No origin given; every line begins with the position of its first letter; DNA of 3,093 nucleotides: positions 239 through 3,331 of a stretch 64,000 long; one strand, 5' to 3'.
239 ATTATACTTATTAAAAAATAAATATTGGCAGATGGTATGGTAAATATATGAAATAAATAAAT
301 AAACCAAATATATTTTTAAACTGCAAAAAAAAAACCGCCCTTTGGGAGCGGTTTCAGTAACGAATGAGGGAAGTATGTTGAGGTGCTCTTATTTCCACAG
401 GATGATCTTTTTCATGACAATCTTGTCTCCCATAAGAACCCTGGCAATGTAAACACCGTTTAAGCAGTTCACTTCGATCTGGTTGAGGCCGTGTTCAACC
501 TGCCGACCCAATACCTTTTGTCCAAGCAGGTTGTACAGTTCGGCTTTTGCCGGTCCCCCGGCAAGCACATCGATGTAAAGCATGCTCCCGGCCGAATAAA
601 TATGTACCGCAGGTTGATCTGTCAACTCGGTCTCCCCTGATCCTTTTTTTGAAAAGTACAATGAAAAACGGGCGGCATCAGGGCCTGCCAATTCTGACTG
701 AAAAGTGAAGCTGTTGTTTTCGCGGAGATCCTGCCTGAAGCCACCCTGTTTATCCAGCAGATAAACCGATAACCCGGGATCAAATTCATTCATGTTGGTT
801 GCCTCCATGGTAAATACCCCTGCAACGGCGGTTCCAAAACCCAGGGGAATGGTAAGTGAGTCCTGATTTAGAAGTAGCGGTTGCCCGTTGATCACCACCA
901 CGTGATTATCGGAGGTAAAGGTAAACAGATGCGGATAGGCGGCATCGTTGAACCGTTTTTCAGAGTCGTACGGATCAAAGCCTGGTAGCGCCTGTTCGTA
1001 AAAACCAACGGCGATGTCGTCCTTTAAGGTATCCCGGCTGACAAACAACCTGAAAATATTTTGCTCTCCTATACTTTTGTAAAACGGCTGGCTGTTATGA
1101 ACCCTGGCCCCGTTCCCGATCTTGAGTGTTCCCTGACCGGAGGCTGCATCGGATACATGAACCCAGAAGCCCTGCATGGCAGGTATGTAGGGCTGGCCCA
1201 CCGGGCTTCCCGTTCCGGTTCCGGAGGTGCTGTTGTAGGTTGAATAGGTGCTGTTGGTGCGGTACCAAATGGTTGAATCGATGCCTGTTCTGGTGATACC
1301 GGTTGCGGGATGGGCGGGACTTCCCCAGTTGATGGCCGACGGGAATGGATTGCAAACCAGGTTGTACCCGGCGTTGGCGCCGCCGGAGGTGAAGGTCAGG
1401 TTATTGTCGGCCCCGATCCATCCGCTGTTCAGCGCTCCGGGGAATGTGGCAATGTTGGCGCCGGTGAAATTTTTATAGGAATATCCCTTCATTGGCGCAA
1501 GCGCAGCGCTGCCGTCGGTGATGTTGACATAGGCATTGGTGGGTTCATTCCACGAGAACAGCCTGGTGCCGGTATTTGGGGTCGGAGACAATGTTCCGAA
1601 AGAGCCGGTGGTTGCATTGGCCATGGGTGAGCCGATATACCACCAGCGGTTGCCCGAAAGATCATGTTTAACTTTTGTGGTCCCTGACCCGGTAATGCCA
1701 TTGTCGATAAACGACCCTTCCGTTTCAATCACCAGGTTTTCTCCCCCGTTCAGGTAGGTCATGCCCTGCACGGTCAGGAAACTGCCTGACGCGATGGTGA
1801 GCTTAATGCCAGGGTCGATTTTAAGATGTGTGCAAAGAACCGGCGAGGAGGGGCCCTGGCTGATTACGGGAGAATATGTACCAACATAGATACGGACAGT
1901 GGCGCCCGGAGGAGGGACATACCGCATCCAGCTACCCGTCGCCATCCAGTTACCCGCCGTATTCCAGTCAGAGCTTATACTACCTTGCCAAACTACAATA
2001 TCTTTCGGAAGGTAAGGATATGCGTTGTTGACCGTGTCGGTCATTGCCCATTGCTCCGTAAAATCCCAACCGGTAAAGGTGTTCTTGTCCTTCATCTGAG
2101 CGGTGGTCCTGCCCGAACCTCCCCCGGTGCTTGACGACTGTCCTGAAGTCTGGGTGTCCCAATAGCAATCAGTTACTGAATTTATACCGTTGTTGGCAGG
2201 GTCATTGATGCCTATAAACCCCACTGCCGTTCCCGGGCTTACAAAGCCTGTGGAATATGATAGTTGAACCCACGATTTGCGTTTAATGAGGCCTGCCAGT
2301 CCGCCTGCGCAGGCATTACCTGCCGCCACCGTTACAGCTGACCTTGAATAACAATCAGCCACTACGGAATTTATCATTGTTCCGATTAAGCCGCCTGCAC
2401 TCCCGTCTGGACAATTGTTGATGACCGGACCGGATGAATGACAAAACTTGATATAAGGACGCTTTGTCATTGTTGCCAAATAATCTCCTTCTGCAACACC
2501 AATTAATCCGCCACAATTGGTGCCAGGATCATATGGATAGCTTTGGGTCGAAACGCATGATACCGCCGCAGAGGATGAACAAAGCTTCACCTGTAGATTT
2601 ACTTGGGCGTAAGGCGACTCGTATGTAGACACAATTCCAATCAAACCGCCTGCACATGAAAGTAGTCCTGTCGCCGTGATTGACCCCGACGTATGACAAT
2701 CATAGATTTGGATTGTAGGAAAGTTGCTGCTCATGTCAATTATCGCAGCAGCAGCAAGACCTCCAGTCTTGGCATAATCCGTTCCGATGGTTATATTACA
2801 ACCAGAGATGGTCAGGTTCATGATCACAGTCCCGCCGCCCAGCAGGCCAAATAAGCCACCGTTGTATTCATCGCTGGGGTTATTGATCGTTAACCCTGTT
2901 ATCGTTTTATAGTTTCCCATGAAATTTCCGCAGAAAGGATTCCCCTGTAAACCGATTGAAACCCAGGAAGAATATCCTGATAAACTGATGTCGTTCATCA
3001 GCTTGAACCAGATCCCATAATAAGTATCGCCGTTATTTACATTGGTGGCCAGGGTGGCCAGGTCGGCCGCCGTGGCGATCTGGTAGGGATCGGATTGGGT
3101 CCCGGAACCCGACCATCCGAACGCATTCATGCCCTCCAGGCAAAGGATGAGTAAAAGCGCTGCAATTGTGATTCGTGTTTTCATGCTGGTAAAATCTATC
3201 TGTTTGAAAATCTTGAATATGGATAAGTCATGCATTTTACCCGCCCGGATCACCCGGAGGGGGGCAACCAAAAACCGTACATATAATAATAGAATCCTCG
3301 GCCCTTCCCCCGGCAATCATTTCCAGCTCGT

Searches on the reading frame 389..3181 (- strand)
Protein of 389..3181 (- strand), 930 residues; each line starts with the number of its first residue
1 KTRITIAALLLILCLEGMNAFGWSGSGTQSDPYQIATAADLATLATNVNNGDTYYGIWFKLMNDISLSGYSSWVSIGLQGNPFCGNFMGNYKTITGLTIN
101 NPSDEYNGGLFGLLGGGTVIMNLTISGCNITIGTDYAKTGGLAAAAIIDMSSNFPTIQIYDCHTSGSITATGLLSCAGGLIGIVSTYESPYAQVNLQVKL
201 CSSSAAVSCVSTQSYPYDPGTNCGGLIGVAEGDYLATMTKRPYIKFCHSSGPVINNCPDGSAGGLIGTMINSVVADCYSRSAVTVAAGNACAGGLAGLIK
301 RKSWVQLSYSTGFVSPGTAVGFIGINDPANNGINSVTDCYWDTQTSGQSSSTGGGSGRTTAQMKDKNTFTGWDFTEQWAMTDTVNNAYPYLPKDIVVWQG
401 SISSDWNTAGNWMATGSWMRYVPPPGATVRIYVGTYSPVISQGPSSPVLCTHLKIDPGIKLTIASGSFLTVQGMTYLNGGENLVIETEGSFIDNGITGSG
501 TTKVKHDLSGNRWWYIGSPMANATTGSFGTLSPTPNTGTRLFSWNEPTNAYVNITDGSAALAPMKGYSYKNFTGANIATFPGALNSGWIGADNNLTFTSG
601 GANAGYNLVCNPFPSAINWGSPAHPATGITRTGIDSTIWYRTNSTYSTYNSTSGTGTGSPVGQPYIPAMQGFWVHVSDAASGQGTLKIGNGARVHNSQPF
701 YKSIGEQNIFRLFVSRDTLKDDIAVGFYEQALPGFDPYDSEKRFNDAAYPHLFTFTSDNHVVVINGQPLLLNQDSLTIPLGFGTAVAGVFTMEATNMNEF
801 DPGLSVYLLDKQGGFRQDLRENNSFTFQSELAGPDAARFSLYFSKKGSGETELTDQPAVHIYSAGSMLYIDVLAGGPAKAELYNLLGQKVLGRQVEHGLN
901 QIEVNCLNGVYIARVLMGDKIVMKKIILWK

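Call 7: search_protein_families(library=pfam, proteins=[window:389-3181:-], max_evalue=0.00001)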
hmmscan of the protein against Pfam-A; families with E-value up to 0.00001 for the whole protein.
window:389-3181:- (930 aa): 0 families

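Call 37: search_protein_families(library=ncbifam, proteins=[window:389-3181:-], max_evalue=0.01)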
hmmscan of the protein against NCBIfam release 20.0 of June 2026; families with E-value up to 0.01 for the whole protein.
window:389-3181:- (930 aa): 1 family
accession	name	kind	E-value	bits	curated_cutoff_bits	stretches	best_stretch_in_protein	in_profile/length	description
TIGR04183.1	Por_Secre_tail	domain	2.2e-06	27.6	23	1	870-927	13-70/72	T9SS type A sorting domain-containing protein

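Call 38: search_protein_families(library=pfam, proteins=[window:389-3181:-], max_evalue=1)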
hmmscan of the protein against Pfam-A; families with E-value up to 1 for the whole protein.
window:389-3181:- (930 aa): 1 family
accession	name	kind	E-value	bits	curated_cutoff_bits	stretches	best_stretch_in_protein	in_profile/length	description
PF18962.6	Por_Secre_tail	-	0.025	15.3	27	1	879-927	23-74/75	Secretion system C-terminal sorting domain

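Call 46: search_solved_structures(query=window:389-3181:-, max_evalue=0.01, show_alignments=0)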
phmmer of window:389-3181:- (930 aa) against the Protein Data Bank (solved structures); distinct sequences matched with E-value up to 0.01: 1.
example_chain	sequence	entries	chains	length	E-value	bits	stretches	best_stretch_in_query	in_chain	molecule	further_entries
8gl6_D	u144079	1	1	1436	1.3e-17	66.6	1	283-850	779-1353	RemA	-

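Call 63: find_homologous_proteins(query=window:389-3181:-, max_evalue=1e-20)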
Query window:389-3181:- (930 aa): 225 proteins with E <= 1e-20 among 8000 candidates; the best 120 are listed.
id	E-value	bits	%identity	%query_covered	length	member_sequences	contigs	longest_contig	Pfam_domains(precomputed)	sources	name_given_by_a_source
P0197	0.0e+0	2140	100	100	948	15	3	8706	-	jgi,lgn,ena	jgi:hypothetical protein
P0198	0.0e+0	1440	71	100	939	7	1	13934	PF18962.8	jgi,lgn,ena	-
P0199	0.0e+0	1412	70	100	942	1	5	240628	-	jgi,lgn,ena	-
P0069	0.0e+0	1377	70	100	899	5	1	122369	PF07581.18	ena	-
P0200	0.0e+0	1040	60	93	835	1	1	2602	PF18962.8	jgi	jgi:hypothetical protein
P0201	2.1e-287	974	76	48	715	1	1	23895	PF07581.18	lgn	-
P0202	1.6e-183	631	58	66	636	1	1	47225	PF07581.18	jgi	-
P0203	1.6e-109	386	42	57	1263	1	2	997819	PF07550.18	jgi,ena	-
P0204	2.6e-104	368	35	76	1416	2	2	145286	PF18962.8,PF07581.18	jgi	jgi:hypothetical protein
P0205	7.2e-61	225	30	39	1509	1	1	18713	PF07581.18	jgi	jgi:hypothetical protein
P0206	2.2e-60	223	28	41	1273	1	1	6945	PF05342.20,PF07581.18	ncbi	-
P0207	1.3e-59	221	33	57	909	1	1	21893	-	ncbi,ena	-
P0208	2.7e-59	220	26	97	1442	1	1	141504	PF05342.20,PF07581.18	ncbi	-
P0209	1.3e-58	217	29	43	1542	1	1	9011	PF05342.20,PF03793.25,PF07581.18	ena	-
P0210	3.9e-58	216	32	42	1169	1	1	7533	PF18962.8,PF07581.18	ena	-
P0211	2.1e-57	213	28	81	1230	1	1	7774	PF07581.18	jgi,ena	jgi:hypothetical protein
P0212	3.6e-56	209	30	40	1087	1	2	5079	PF07581.18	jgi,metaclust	metaclust:\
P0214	2.8e-55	206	31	41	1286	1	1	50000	PF05342.20,PF07581.18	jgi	jgi:hypothetical protein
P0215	2.0e-54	203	35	38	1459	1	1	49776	PF17789.8,PF02369.23,PF07581.18,PF20793.3,PF09134.17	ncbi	-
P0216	3.1e-54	203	31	42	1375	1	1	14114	PF07581.18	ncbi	-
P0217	3.3e-54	203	33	38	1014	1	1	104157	PF07581.18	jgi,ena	-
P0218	1.0e-52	198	30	40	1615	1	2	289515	PF19190.7,PF05342.20,PF16640.12,PF13004.14,PF07581.18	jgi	jgi:hypothetical protein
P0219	1.4e-52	197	30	57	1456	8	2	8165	PF07581.18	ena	-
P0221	7.5e-51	192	31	42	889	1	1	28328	PF07581.18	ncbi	-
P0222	4.4e-50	189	32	41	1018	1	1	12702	PF07581.18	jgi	jgi:hypothetical protein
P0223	8.2e-50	188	30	38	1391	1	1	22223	PF07581.18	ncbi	-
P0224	9.7e-50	188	38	18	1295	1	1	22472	PF13385.14,PF18962.8,PF07581.18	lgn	-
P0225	1.2e-49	188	30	39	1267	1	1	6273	PF07581.18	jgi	jgi:hypothetical protein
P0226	1.3e-49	187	27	38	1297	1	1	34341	PF07581.18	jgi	jgi:hypothetical protein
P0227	5.6e-49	185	31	40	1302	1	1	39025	PF02868.22,PF07581.18,PF01447.25,PF07504.20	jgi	jgi:Zn-dependent metalloprotease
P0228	2.1e-48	183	29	73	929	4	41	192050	PF07581.18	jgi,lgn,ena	-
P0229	5.8e-48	182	42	16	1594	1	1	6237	PF18962.8,PF07581.18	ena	-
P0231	3.1e-47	180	36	39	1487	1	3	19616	PF02369.23,PF07581.18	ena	-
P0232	3.0e-46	176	31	40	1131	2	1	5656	PF05342.20,PF07581.18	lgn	-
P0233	3.1e-45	173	27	38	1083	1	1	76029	PF07581.18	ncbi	-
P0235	1.0e-44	171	33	41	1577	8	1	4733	PF07581.18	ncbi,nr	ncbi:MAG: hypothetical protein NXI25_25405, partial [bacterium]|nr:hypothetical protein [bacterium]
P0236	1.5e-44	171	31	39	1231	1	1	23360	PF09603.16,PF05342.20,PF07581.18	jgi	jgi:uncharacterized protein (TIGR02145 family)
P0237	1.5e-44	171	32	38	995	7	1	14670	PF05342.20,PF07581.18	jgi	jgi:hypothetical protein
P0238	8.1e-44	168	28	40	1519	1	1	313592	PF00058.24,PF07581.18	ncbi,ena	-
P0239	9.5e-44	168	27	90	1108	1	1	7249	PF07581.18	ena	-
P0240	1.3e-43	168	31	40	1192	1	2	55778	PF07581.18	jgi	jgi:hypothetical protein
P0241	1.5e-43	167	30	42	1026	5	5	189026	PF07581.18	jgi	-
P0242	3.1e-43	166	30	39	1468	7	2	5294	PF07581.18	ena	-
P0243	1.1e-42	164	31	41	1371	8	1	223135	PF09479.17,PF18998.7,PF07705.18,PF07581.18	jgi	-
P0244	5.3e-42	162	30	40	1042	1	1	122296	PF07581.18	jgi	-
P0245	6.2e-42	162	32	39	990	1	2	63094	PF18962.8,PF07581.18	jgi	-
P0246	8.7e-42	162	30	39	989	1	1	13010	PF07581.18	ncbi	-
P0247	1.2e-41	161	34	39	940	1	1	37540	PF07581.18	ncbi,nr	ncbi:MAG: hypothetical protein JW993_20260 [Sedimentisphaerales bacterium]|nr:hypothetical protein [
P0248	2.4e-41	160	27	43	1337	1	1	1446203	PF22073.3,PF05342.20,PF15780.12,PF07610.18,PF22066.3,PF07581.18,PF12371.15,PF22544.3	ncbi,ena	-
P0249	2.8e-41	160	30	42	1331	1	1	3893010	PF22073.3,PF15780.12,PF22066.3,PF07581.18,PF22544.3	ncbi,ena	-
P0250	4.7e-41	159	32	39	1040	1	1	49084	PF07581.18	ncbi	-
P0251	5.1e-41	159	32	38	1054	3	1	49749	PF07581.18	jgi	-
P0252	6.6e-41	159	29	39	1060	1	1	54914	PF05342.20,PF07581.18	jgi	jgi:hypothetical protein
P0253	4.5e-40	156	35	39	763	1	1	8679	PF02369.23,PF07581.18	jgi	jgi:hypothetical protein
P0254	8.7e-40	155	29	43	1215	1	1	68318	PF07581.18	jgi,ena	-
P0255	9.0e-40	155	33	40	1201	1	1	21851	PF09394.17,PF07581.18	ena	-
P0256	9.7e-40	155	26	38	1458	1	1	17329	PF07581.18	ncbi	-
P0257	1.3e-39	154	42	14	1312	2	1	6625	PF18962.8,PF07581.18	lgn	-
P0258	2.2e-39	154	30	38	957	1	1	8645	PF07581.18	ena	-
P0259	3.7e-39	153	31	39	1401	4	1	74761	PF18998.7,PF07705.18,PF07581.18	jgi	-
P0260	3.8e-39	153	29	38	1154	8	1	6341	PF00581.26,PF07581.18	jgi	-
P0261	1.1e-38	151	29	41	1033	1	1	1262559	PF07581.18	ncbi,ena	-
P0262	2.6e-38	150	31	41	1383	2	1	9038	PF07581.18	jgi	-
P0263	7.2e-38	149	38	18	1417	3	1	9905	PF18962.8,PF07581.18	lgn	-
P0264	9.1e-38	148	35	38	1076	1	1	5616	PF07581.18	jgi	-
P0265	1.1e-37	148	32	38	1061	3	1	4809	PF05342.20,PF07581.18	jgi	jgi:hypothetical protein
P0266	1.1e-37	148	33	43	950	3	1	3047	PF05342.20,PF07581.18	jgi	-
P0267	1.3e-37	148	28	40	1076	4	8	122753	PF02369.23,PF07581.18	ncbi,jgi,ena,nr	ncbi:MAG TPA: GLUG motif-containing protein [Sedimentisphaerales bacterium]|jgi:hypothetical protein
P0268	1.7e-37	147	32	39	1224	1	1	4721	PF07581.18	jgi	jgi:hypothetical protein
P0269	1.9e-37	147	30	40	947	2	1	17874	PF07581.18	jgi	jgi:hypothetical protein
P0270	2.2e-37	147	31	38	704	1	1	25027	PF07581.18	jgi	jgi:hypothetical protein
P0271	2.3e-37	147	32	42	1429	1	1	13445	PF05342.20,PF03793.25,PF07581.18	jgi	jgi:hypothetical protein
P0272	2.9e-37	147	32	38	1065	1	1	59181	PF07581.18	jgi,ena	-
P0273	3.3e-37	146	31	38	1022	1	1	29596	PF05342.20,PF07581.18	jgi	jgi:hypothetical protein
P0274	3.5e-37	146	28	43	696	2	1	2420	PF07581.18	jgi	jgi:hypothetical protein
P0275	4.3e-37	146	35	16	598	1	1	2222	PF05342.20,PF07581.18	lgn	-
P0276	7.5e-37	145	29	41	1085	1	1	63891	PF07581.18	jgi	jgi:hypothetical protein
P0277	1.2e-36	145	27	36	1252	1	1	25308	PF18998.7,PF07581.18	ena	-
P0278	1.4e-36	144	32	39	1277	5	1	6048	PF07581.18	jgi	-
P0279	2.2e-36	144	32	40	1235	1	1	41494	PF07581.18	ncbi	-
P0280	3.2e-36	143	29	41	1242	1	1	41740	PF07581.18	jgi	jgi:hypothetical protein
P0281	4.1e-36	143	30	41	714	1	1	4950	PF07581.18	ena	-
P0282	1.5e-35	141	30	36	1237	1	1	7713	PF18998.7,PF07581.18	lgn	-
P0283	1.6e-35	141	31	40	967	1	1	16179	PF07581.18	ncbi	-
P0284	2.7e-35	140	30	41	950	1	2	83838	PF07581.18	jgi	jgi:hypothetical protein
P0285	2.7e-35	140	28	41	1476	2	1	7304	PF07581.18,PF00395.26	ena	-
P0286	3.0e-35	140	28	40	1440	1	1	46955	PF07581.18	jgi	jgi:hypothetical protein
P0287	3.7e-35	140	31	39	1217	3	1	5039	PF18998.7,PF07581.18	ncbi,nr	ncbi:MAG TPA: GLUG motif-containing protein [Candidatus Sumerlaeota bacterium]|nr:GLUG motif-contain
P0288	7.2e-35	139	30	39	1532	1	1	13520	PF07581.18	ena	-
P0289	1.4e-34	138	29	43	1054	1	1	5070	PF07581.18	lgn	-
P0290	1.8e-34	137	30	40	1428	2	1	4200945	PF13287.13,PF13290.14,PF07581.18,PF00395.26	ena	-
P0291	2.2e-34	137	32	29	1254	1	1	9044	PF05342.20,PF18962.8,PF07581.18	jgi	-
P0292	6.0e-34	136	30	41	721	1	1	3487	PF07581.18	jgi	-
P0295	1.5e-33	134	31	38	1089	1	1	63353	PF05342.20,PF07581.18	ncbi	-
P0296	4.2e-33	133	32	38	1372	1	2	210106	PF03781.23,PF07581.18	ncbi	-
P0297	4.7e-33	133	28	38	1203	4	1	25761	PF07581.18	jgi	jgi:hypothetical protein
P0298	8.2e-33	132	32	39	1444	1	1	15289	PF07581.18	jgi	jgi:hypothetical protein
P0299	9.1e-33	132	35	38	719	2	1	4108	PF07581.18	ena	-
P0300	1.2e-32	131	30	40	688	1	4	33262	PF07581.18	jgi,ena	jgi:hypothetical protein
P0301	1.8e-32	131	31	40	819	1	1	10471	PF07581.18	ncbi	-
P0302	2.7e-32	130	29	42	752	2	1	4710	PF07581.18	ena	-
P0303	3.3e-32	130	30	40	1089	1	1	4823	PF07581.18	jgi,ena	-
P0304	7.7e-32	129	34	40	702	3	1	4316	PF07581.18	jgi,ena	-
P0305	1.3e-31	128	29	41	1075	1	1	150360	PF07581.18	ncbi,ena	-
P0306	2.1e-31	127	29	39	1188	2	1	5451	PF07581.18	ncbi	-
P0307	3.0e-31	127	31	40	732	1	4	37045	PF07581.18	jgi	jgi:hypothetical protein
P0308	3.4e-31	127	36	14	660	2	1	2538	PF07581.18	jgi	jgi:hypothetical protein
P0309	4.1e-31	126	32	40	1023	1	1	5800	PF07581.18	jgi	-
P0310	5.2e-31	126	32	39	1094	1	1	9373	PF07581.18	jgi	jgi:hypothetical protein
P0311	1.1e-30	125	30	39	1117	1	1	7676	PF07581.18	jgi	-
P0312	1.4e-30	124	32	38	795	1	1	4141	PF07581.18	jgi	jgi:hypothetical protein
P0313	1.8e-30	124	28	40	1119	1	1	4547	PF07581.18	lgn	-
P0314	1.8e-30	124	29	38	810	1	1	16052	PF07581.18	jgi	jgi:hypothetical protein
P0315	2.5e-30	124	30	30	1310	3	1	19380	PF00581.26,PF07581.18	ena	-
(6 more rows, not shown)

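Call 64: find_encoding_contigs(protein=P0202, flank=6000, max_places=2)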
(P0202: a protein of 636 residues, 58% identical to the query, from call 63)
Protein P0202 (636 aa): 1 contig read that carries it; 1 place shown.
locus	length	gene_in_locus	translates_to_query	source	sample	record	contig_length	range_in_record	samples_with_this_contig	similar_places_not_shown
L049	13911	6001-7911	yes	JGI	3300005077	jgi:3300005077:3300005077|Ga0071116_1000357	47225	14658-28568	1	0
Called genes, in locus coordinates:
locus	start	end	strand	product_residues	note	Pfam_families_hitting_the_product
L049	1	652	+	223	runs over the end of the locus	-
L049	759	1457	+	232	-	-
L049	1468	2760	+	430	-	PF00201:UDPGT (weak), PF04101:Glyco_tran_28_C (faint), PF06722:EryCIII-like_C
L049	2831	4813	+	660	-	PF00515:TPR_1 (faint), PF07719:TPR_2 (faint), PF13181:TPR_8 (faint), PF13374:TPR_10 (faint), PF17874:TPR_MalT (faint), PF13424:TPR_12, PF13424:TPR_12 (weak), PF12833:HTH_18, +3 more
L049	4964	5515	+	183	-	PF02979:NHase_alpha (weak)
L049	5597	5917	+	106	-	PF02979:NHase_alpha (weak)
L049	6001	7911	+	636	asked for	PF07581:Glug (faint)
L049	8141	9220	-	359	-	PF13353:Fer4_12 (weak), PF04055:Radical_SAM, PF13186:SPASM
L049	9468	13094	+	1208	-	PF00082:Peptidase_S8, PF00629:MAM, PF18962:Por_Secre_tail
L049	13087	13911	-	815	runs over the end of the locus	PF19313:DUF5916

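Call 65: find_encoding_contigs(protein=P0203, flank=6000, max_places=2)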
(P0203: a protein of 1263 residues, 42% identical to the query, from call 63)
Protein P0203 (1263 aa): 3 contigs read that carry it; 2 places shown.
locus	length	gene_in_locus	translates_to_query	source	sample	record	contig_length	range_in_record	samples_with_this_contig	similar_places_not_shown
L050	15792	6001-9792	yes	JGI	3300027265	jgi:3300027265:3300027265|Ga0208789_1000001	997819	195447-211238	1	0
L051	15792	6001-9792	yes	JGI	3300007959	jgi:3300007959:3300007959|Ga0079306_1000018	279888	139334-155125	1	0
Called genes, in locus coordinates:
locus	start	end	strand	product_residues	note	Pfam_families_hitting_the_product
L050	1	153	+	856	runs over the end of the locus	PF18962:Por_Secre_tail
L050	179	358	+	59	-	-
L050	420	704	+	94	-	PF05402:PqqD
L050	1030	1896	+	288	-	PF27840:ScmC (weak)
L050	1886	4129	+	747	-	PF00717:Peptidase_S24 (weak), PF00664:ABC_membrane, PF00005:ABC_tran, PF02463:SMC_N, PF13304:AAA_21 (faint)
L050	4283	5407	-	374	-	PF14907:NTP_transf_5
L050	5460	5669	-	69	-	-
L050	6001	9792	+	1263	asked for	PF07550:Shr-like_HID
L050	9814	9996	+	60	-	-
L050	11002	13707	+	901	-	-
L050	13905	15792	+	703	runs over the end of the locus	PF18962:Por_Secre_tail (faint)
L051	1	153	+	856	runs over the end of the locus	PF18962:Por_Secre_tail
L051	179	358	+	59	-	-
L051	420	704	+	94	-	PF05402:PqqD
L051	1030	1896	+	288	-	PF27840:ScmC (weak)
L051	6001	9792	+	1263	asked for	PF07550:Shr-like_HID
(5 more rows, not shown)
